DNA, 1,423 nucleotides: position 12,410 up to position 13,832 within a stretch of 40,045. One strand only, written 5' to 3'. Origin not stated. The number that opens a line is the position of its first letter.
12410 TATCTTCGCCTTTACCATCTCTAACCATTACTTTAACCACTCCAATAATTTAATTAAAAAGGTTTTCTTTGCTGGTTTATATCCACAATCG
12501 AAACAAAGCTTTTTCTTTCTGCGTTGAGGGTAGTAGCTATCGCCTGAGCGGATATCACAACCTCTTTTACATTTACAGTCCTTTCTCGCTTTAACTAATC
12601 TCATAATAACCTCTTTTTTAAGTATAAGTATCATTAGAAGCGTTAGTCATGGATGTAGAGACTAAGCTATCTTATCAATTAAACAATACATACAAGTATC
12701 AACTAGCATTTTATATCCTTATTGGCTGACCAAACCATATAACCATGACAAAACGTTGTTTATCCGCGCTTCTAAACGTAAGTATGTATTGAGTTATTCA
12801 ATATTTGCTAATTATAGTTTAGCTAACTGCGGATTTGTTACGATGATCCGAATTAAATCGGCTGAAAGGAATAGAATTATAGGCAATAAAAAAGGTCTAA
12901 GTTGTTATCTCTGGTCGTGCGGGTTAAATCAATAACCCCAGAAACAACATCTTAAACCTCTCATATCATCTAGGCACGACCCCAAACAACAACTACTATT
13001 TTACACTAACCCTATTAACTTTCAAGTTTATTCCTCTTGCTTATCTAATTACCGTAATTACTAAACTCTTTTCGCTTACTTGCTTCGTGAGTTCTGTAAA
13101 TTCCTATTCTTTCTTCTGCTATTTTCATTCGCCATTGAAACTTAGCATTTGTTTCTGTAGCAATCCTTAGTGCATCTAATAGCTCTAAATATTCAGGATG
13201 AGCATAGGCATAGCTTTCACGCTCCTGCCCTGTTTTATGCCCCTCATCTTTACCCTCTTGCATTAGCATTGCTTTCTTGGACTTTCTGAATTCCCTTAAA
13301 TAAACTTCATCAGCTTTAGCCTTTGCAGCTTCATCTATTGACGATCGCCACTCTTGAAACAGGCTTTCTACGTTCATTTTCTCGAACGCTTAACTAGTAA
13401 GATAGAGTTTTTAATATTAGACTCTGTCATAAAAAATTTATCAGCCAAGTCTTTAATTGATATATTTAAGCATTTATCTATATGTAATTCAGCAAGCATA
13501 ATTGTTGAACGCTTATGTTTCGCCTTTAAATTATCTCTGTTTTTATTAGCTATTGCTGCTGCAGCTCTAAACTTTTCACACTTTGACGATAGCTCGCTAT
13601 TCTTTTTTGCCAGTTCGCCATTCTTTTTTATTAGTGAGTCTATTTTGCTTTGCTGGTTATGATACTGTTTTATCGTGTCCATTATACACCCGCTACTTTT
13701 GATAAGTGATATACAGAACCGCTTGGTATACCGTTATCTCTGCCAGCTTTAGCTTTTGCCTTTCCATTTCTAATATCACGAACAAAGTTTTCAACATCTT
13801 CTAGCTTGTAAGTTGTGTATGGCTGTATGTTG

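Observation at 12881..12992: Paralogous ~110-nt hairpin elements with covarying stems flank the early region in inverted orientation (copy A)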

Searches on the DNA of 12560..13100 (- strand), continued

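Call 69: search_with_rna_model(model_id=R1, source=L183, start=27000, end=30500, filters=off, max_evalue=10)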
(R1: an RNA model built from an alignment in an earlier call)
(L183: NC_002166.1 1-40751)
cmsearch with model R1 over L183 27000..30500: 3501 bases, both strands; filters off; matches with E-value up to 10: 9.
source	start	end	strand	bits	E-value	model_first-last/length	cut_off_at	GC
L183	28141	28226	-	11.1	0.17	1-119/119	no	0.28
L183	30091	30197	+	10.4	0.25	1-119/119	no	0.48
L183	28360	28439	-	6.6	1.7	1-119/119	no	0.29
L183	27339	27386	-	5.3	3.3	1-119/119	no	0.52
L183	29571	29665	-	4.7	4.5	1-119/119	no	0.49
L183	30276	30363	+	4.3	5.4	1-119/119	no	0.47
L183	30377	30444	-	4.2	5.7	1-119/119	no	0.35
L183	29783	29835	-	4.2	5.8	1-119/119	no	0.47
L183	28006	28125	+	3.4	8.7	1-119/119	no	0.34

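Call 72: search_rna_families(source=window, start=12560, end=12900, threshold=evalue, max_evalue=10)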
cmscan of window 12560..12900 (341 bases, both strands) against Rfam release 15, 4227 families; matches with E-value up to 10: 2.
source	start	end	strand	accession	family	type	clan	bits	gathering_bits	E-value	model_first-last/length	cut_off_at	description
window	12740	12796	+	RF01302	snoU36a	Gene; snRNA; snoRNA; CD-box;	CL00051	18.4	45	0.41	1-90/90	no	SnoRNA U36a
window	12623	12714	-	RF00309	snosnR60_Z15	Gene; snRNA; snoRNA; CD-box;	CL00070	17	41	3.8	1-98/98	no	Small nucleolar RNA snR60/Z15/Z230/Z193/J17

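Call 75: search_dna_similar(query=window:12600-13030:-, collection=phages, mode=distant, max_evalue=0.001, max_rows=20)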
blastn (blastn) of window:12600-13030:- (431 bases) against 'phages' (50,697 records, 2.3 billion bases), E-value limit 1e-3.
Records with a match: 74; places in all: 74; records where one place covers at least 80% of the query: 0.
Best place of each record, by identity: 80-90% 66; 60-80% 8.
By first word of the organism name: Vibrio 71; Pseudoalteromonas 3.
By host as written in the record: - 64; Vibrio breoganii 5; Pseudoalteromonas atlantica 2; Vibrio crassostreae 2; Pseudoalteromonas sp. str. H100 1.
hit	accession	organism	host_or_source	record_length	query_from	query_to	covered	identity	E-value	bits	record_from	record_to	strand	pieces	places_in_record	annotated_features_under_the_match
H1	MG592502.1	Vibrio phage 1.131.O._10N.222.49.A8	Vibrio breoganii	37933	252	402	35%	71.7%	2e-11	75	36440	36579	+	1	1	none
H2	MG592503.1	Vibrio phage 1.132.O._10N.222.49.F8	Vibrio breoganii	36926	252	402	35%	71.7%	2e-11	75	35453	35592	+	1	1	none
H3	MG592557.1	Vibrio phage 1.189.B._10N.286.51.B5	Vibrio breoganii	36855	252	402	35%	71.7%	2e-11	75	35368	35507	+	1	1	none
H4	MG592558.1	Vibrio phage 1.189.C._10N.286.51.B5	Vibrio breoganii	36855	252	402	35%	71.7%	2e-11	75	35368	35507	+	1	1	none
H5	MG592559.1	Vibrio phage 1.189.O._10N.286.51.B5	Vibrio breoganii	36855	252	402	35%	71.7%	2e-11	75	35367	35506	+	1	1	none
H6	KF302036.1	Pseudoalteromonas phage HS2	Pseudoalteromonas sp. str. H100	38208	267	417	35%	71.3%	9e-10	71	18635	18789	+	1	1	record has no annotation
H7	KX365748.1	Pseudoalteromonas phage BS5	Pseudoalteromonas atlantica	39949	267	407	33%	71.0%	4e-8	65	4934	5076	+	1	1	none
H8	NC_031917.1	Pseudoalteromonas phage BS5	Pseudoalteromonas atlantica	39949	267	407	33%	71.0%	4e-8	65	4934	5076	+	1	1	none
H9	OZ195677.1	Vibrio phage K30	Seawater and oysters mix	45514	252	316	15%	80.0%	2e-4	53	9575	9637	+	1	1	hypothetical protein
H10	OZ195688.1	Vibrio phage K62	Seawater and oysters mix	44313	252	316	15%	80.0%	2e-4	53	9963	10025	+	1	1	hypothetical protein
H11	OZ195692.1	Vibrio phage K20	Seawater and oysters mix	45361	252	316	15%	80.0%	2e-4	53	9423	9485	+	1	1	hypothetical protein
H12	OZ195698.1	Vibrio phage K16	Seawater and oysters mix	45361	252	316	15%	80.0%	2e-4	53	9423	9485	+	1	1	hypothetical protein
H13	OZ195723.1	Vibrio phage K6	Seawater and oysters mix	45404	252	316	15%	80.0%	2e-4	53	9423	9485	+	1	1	hypothetical protein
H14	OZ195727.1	Vibrio phage K2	Seawater and oysters mix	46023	252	316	15%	80.0%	2e-4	53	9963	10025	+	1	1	hypothetical protein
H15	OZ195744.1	Vibrio phage K5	Seawater and oysters mix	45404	252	316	15%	80.0%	2e-4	53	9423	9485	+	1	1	hypothetical protein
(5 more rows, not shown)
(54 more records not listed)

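Call 78: get_annotated_region(hit=H1, flank=2500)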
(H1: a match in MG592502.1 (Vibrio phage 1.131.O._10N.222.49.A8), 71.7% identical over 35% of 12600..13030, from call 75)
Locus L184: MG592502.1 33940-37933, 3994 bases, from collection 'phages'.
description: Vibrio phage 1.131.O._10N.222.49.A8, partial genome.
organism: Vibrio phage 1.131.O._10N.222.49.A8 (NCBI taxid 1881200)
taxonomy: Viruses; Duplodnaviria; Heunggongvirae; Uroviricota; Caudoviricetes
host: Vibrio breoganii; source: iron chloride precipitation of 0.2um-filtered seawater, resuspended in oxalate solution; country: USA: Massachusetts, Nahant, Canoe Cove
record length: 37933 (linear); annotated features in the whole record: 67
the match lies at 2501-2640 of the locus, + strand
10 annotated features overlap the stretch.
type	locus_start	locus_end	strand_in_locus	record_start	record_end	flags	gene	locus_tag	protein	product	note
CDS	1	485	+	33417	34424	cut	-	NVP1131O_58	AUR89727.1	hypothetical protein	NVP1131O_58; tara_best_match:OM-RGC.v1.005049564; cvp_best_match:RF_PEP_422936550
CDS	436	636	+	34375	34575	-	-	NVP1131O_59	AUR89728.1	coil containing protein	NVP1131O_59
CDS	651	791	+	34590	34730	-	-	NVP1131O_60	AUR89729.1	hypothetical protein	NVP1131O_60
CDS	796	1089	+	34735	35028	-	-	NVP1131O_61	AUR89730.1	hypothetical protein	NVP1131O_61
CDS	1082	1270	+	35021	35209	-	-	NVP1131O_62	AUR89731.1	hypothetical protein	NVP1131O_62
CDS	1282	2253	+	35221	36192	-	-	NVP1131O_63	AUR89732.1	DNA methylase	NVP1131O_63; tara_best_match:OM-RGC.v1.005627778; InterPro:IPR002052; pfam:PF01555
CDS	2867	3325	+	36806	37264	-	-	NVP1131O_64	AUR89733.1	hypothetical protein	NVP1131O_64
CDS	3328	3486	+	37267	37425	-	-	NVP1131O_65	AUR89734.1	hypothetical protein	NVP1131O_65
CDS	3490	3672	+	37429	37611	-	-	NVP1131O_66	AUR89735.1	hypothetical protein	NVP1131O_66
CDS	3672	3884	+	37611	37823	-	-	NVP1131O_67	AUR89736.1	hypothetical protein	NVP1131O_67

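Call 79: get_annotated_region(hit=H7, flank=2500)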
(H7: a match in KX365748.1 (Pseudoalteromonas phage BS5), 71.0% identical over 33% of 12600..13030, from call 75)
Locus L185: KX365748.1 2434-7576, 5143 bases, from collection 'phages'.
description: Pseudoalteromonas phage BS5, complete genome.
organism: Pseudoalteromonas phage BS5 (NCBI taxid 1874539)
taxonomy: Viruses; Duplodnaviria; Heunggongvirae; Uroviricota; Caudoviricetes
host: Pseudoalteromonas atlantica; source: -; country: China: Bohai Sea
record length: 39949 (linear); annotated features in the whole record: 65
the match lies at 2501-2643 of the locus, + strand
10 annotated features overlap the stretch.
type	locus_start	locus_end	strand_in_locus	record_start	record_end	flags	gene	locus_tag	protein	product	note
CDS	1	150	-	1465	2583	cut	-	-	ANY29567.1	hypothetical protein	-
CDS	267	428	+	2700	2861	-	-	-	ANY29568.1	hypothetical protein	-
CDS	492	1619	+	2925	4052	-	-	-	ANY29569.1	hypothetical protein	-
CDS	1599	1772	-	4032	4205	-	-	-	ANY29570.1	hypothetical protein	-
CDS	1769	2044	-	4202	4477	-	-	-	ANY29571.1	hypothetical protein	-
CDS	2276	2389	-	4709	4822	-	-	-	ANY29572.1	hypothetical protein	-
CDS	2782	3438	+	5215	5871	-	-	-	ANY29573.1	hypothetical protein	-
CDS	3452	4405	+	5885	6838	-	-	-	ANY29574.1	hypothetical protein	probable phage protein YPO2110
CDS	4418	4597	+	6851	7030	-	-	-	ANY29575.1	hypothetical protein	-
CDS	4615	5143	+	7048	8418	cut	-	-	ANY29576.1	hypothetical protein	-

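Call 80: get_annotated_region(hit=H9, flank=2000)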
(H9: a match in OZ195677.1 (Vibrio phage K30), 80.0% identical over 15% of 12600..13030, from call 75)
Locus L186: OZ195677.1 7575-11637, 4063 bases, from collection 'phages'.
description: Vibrio phage K30 genome assembly, chromosome: VPK30_1.
organism: Vibrio phage K30 (NCBI taxid 3105582)
taxonomy: Viruses
host: -; source: Seawater and oysters mix; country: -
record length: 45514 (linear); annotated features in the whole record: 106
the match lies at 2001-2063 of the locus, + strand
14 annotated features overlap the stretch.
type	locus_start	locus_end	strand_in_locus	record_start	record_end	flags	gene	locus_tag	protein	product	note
CDS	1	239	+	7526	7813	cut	-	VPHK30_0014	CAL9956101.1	hypothetical protein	-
CDS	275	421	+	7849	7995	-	-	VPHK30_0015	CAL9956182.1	hypothetical protein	-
CDS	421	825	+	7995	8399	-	-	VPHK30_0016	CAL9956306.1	hypothetical protein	-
CDS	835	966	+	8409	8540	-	-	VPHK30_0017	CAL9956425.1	hypothetical protein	-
CDS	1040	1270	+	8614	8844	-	-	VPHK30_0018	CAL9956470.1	hypothetical protein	-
CDS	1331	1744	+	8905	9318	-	-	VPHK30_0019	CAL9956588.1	hypothetical protein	-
CDS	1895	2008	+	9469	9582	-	-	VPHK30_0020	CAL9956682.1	hypothetical protein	-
CDS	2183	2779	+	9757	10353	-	-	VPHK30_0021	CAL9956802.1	HNH endonuclease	-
CDS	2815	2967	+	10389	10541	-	-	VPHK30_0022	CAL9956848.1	hypothetical protein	-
CDS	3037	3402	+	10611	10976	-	-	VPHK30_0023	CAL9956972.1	hypothetical protein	-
CDS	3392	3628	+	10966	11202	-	-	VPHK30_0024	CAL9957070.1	hypothetical protein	-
CDS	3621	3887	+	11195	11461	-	-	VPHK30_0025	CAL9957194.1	hypothetical protein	-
CDS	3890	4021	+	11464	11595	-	-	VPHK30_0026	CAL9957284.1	hypothetical protein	-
CDS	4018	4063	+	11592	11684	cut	-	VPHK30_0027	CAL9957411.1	hypothetical protein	-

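Call 81: search_with_rna_model(model_id=R1, sources=[L184, L185, L186], filters=off, max_evalue=1, show_alignments=3)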
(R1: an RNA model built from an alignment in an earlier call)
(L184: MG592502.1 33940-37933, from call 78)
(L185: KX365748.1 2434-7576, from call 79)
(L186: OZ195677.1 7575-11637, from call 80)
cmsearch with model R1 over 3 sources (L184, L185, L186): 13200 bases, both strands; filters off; matches with E-value up to 1: 2.
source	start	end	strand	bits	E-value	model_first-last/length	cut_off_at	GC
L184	2290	2418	+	32.2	1.5e-05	1-119/119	no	0.39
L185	2201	2323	+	12.2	0.37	1-119/119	no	0.41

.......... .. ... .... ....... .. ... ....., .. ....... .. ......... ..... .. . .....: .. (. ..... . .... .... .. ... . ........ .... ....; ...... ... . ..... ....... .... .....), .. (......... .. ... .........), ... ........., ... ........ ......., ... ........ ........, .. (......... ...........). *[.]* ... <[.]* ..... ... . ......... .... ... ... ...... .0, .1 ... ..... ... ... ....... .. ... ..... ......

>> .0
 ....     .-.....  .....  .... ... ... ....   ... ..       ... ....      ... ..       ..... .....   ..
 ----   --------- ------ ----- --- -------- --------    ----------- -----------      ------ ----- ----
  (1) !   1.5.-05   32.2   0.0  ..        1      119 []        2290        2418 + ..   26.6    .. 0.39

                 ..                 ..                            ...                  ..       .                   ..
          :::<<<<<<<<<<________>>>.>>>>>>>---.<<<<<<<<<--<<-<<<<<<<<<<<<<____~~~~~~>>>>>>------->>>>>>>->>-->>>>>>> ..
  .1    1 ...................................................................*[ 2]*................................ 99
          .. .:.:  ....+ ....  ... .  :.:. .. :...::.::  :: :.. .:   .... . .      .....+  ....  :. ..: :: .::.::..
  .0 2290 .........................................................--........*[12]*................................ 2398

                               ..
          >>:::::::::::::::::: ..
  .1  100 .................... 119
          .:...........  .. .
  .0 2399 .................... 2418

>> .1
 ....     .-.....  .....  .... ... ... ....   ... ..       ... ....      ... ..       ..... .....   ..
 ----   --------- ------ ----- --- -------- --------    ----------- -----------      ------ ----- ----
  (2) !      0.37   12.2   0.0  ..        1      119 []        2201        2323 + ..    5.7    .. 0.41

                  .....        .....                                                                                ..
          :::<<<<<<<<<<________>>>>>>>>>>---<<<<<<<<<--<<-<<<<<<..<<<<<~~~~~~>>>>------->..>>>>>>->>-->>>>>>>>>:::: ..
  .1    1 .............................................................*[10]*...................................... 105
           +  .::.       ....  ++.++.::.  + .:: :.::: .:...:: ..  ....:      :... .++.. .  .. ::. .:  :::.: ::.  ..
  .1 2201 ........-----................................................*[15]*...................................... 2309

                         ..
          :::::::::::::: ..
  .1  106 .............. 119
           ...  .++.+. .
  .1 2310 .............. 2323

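Call 86: search_with_rna_model(model_id=R1, sources=[window, L003, L005, L006, L007, L008, L009, L010, L011, L014, L018, L019, L026, L030, L037, L044, L045, L046, L048, L049, L053, L054, L055, L056, L060, L071, L086, L094, L098, L103, L125, L126, L130, L139, L140, L143], max_evalue=1e-7, make_alignment=true)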
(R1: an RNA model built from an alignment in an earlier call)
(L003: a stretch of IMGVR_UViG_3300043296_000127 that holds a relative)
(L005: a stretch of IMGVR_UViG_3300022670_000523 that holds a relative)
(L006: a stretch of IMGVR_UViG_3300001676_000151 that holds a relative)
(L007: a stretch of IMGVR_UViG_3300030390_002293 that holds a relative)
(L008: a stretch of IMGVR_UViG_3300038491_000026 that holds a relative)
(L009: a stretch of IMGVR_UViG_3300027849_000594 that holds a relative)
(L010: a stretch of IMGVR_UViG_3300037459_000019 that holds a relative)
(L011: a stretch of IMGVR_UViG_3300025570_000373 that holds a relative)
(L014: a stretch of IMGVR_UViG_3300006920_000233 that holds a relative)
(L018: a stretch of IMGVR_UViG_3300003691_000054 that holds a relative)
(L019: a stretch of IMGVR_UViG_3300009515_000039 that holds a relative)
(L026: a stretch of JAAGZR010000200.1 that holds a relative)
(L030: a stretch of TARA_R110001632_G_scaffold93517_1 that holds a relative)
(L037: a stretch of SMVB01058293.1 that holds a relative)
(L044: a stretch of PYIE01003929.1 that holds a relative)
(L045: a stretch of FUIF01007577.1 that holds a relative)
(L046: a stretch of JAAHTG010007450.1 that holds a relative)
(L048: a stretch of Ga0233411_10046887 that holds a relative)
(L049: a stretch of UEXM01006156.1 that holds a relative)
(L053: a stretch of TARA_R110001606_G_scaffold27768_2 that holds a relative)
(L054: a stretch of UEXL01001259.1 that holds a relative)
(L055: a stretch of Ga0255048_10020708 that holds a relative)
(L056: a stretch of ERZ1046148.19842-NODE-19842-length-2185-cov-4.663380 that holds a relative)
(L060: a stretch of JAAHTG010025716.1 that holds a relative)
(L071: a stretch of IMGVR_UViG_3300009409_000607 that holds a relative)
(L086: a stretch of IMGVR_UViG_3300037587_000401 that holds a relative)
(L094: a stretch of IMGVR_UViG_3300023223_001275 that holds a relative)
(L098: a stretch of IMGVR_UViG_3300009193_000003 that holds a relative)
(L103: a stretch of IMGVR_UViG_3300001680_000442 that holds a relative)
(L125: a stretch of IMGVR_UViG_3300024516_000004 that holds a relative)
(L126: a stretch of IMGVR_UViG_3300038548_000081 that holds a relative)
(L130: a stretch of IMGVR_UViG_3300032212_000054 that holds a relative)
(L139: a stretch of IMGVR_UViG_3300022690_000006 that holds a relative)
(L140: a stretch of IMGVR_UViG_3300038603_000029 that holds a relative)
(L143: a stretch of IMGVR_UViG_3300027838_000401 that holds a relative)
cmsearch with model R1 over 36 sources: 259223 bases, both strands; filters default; matches with E-value up to 1e-7: 37.
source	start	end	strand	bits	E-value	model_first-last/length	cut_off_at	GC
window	19432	19550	+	143.1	1.3e-28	1-119/119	no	0.37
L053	5190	5308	+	142.4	1.9e-28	1-119/119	no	0.37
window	12874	12994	-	118.2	3.9e-23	1-119/119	no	0.39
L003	2545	2663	+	117.3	6.1e-23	1-119/119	no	0.39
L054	725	843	-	114.9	2.1e-22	1-119/119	no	0.4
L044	1332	1450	+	112.9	5.7e-22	1-119/119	no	0.4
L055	2136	2256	-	112.4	7.4e-22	1-119/119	no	0.4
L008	5219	5337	+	112.1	8.7e-22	1-119/119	no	0.36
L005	2395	2513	+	111.9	9.2e-22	1-119/119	no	0.37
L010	5223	5341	+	110.8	1.6e-21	1-119/119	no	0.38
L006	341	459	+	109.7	2.9e-21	1-119/119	no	0.36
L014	2456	2574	-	109.1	3.9e-21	1-119/119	no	0.39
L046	3701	3819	-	108.7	4.6e-21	1-119/119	no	0.36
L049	149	267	+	108.4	5.4e-21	1-119/119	no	0.42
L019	1147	1265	-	108.4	5.7e-21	1-119/119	no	0.41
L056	2006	2124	-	104.2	4.7e-20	1-119/119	no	0.36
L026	2580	2698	+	103.4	6.9e-20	1-119/119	no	0.36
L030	808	926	-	103.3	7.2e-20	1-119/119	no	0.41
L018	13932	14049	+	103.1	7.9e-20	1-119/119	no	0.38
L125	943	1062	-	101.7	1.6e-19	1-119/119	no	0.35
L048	135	251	+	101.5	1.8e-19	1-119/119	no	0.38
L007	605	723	+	97.8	1.2e-18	1-119/119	no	0.36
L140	5096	5216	-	93.4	1.1e-17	1-119/119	no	0.35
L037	502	617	+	90.2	5.4e-17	1-119/119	no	0.34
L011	275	395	+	88.9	1.1e-16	1-119/119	no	0.39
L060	1029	1143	+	85.9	4.8e-16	1-119/119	no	0.41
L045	5664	5778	+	84.6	9.5e-16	1-119/119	no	0.41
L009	54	174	+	82.5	2.7e-15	1-119/119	no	0.4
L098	1976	2094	-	79.6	1.2e-14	1-119/119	no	0.44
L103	1121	1239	+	75.8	8e-14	1-119/119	no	0.39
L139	151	272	-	74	1.9e-13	1-119/119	no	0.42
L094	99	217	-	71.7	6.5e-13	1-119/119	no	0.45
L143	3969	4084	-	66.5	9e-12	1-119/119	no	0.39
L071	3279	3394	+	66.3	9.7e-12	1-119/119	no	0.37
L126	2351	2469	+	57.2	9.6e-10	1-119/119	no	0.39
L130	1795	1924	+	55.4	2.4e-09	1-119/119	no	0.43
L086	6695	6814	+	55.2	2.7e-09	1-119/119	no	0.38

Alignment A10: 37 matches aligned to the model, 154 columns, each read 5' to 3' on its own strand. Consensus structure (alignment columns), stored with it:
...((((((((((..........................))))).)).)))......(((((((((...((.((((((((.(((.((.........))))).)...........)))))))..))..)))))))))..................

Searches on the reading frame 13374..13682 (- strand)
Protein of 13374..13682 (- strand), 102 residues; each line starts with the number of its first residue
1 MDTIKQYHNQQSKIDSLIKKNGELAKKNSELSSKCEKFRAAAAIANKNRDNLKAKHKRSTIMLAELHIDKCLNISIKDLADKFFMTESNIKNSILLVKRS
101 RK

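Call 17: search_protein_families(library=phrogs, proteins=[window:13374-13682:-], max_evalue=0.01)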
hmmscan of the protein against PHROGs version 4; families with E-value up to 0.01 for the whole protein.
window:13374-13682:- (102 aa): 0 families

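Call 18: search_protein_families(library=pfam, proteins=[window:13374-13682:-], max_evalue=0.01)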
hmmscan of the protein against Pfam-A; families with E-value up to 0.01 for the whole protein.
window:13374-13682:- (102 aa): 2 families
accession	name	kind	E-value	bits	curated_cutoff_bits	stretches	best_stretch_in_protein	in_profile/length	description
PF07558.16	Shugoshin_N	-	0.0058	16.9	30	0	18-35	6-23/45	Shugoshin N-terminal coiled-coil region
PF09728.14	Taxilin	-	0.0058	16.3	30.3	1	2-61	8-67/302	Myosin-like coiled-coil protein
